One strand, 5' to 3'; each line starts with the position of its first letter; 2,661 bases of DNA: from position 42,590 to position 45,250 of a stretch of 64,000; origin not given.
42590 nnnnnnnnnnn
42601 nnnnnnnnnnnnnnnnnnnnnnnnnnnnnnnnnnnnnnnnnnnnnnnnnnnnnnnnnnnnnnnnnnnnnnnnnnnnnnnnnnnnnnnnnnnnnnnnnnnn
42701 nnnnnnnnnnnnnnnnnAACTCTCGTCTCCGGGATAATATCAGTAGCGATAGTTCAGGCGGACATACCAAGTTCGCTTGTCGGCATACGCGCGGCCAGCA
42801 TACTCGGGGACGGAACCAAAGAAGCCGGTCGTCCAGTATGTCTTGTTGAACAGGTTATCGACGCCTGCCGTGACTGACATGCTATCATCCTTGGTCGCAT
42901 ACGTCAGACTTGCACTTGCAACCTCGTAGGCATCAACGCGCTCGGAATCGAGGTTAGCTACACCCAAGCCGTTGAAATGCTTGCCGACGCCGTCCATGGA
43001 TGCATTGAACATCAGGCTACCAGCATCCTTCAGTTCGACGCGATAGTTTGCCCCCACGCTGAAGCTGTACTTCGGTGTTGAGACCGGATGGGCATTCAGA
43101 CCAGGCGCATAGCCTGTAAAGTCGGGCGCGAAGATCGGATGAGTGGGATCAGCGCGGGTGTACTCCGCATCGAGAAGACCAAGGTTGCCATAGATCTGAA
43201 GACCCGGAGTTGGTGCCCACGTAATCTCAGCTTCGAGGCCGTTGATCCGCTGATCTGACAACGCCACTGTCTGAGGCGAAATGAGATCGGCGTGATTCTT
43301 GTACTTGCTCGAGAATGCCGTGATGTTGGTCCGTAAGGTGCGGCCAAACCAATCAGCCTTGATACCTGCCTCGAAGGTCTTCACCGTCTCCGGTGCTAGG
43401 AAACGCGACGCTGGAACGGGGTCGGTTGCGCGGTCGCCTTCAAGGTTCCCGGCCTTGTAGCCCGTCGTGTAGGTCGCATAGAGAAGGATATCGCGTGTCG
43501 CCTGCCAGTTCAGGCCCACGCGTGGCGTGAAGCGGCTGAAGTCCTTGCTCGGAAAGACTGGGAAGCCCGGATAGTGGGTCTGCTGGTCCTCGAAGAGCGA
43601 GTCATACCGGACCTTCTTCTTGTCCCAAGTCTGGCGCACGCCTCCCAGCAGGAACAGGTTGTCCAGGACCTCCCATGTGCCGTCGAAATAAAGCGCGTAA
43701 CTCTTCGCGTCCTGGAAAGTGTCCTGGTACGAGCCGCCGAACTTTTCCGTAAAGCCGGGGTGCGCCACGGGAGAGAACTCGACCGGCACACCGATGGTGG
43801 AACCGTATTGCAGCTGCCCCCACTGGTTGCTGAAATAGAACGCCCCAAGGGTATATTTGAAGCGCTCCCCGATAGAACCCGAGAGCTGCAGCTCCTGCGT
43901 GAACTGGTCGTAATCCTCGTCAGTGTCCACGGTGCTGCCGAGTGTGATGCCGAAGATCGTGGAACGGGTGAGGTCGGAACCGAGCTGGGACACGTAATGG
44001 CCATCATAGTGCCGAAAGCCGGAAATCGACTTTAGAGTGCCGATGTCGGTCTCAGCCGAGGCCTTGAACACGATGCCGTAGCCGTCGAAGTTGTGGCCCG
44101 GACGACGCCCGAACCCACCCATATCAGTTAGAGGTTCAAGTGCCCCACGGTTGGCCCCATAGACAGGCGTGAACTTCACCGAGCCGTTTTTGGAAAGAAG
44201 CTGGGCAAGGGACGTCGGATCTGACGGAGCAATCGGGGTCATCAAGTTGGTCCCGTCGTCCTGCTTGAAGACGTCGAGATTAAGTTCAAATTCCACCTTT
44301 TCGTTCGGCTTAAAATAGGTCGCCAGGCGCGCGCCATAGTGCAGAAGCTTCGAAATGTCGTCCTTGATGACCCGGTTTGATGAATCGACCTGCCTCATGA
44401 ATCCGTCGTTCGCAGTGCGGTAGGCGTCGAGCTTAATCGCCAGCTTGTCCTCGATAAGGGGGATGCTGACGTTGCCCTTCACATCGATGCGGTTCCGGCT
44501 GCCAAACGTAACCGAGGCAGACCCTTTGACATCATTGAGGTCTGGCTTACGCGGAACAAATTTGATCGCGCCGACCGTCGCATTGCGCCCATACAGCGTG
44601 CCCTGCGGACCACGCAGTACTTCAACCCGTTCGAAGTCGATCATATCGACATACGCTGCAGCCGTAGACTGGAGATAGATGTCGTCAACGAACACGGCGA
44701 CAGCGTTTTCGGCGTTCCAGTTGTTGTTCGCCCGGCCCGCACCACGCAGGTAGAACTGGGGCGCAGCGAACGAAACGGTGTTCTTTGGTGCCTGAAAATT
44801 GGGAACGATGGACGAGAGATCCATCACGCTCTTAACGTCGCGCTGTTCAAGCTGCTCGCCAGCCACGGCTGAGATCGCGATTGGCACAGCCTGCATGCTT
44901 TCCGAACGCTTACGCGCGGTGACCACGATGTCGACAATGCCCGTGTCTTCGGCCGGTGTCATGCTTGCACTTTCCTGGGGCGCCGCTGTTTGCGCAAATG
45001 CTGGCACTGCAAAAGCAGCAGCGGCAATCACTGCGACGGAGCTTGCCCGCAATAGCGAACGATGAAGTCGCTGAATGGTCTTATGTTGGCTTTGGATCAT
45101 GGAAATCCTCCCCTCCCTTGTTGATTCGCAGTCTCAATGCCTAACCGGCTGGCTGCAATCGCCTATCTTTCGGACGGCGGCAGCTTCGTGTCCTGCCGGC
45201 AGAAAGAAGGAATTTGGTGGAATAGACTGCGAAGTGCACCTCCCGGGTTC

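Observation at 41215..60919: Candidate undescribed pathway: Baeyer-Villiger opening of hydroxy-tetralones/naphthoquinones to 2-hydroxyglutarate, pyruvate and acetyl-CoA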

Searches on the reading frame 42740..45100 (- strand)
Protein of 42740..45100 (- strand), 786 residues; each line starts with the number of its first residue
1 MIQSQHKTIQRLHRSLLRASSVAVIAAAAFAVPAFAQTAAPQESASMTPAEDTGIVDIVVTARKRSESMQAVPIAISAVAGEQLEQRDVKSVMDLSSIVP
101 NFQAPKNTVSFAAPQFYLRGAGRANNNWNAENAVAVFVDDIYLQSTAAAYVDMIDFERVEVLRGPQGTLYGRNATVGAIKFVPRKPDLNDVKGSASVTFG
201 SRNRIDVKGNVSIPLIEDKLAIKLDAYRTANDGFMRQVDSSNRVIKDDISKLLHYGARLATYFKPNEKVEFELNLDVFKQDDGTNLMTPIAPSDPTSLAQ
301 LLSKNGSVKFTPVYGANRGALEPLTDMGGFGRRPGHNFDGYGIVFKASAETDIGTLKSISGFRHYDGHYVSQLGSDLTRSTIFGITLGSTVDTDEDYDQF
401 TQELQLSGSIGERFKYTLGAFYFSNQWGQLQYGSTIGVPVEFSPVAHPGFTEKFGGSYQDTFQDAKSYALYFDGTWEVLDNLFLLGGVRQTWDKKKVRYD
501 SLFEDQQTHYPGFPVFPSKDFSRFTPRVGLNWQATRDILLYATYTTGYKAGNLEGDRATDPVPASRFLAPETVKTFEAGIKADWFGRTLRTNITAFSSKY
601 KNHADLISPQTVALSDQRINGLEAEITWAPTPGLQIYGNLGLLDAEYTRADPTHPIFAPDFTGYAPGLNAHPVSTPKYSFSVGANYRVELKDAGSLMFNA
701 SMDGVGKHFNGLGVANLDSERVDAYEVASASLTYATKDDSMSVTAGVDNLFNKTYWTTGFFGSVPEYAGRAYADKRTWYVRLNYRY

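Call 3: search_protein_families(library=pfam, proteins=[window:42740-45100:-])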
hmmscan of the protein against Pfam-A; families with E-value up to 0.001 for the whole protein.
window:42740-45100:- (786 aa): 3 families
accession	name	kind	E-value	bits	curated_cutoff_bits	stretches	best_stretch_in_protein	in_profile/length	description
PF00593.30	TonB_dep_Rec_b-barrel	-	7.1e-43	148.5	27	1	322-750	42-436/436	TonB dependent receptor-like, beta-barrel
PF07715.20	Plug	-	4.6e-17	62.9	23.9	1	70-177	3-106/107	TonB-dependent Receptor Plug Domain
PF14905.12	OMP_b-brl_3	-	0.00013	21.6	27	0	568-784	213-408/408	Outer membrane protein beta-barrel family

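Call 5: search_protein_families(library=ncbifam, proteins=[window:42740-45100:-], max_evalue=1e-10)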
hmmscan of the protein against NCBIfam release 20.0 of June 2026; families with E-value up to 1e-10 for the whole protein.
window:42740-45100:- (786 aa): 7 families
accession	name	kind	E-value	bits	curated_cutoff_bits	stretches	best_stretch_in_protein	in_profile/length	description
TIGR01783.1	TonB-siderophor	subfamily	3.1e-51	174.8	223.5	2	518-785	402-648/649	TonB-dependent siderophore receptor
TIGR01785.1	TonB-hemin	subfamily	5.5e-26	91.2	316.85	1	497-758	387-657/677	TonB-dependent heme/hemoglobin receptor family protein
NF007447.0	PRK10003.1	equivalog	3.1e-18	65.5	666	0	12-243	15-244/727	ferric-rhodotorulic acid/ferric-coprogen receptor FhuE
TIGR01779.1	TonB-B12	equivalog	1.1e-17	63.8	599.7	1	33-234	8-202/614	TonB-dependent vitamin B12 receptor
NF049960.1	siderphRecptFauA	equivalog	2.9e-17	62.4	900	0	44-261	49-259/727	TonB-dependent alcaligin siderophore receptor FauA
TIGR01786.1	TonB-hemlactrns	subfamily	5e-15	54.9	323.75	0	468-616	393-535/719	TonB-dependent hemoglobin/transferrin/lactoferrin family receptor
NF007465.0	PRK10044.1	equivalog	2.8e-14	52.3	803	1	31-192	38-195/726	ferrichrome porin FhuA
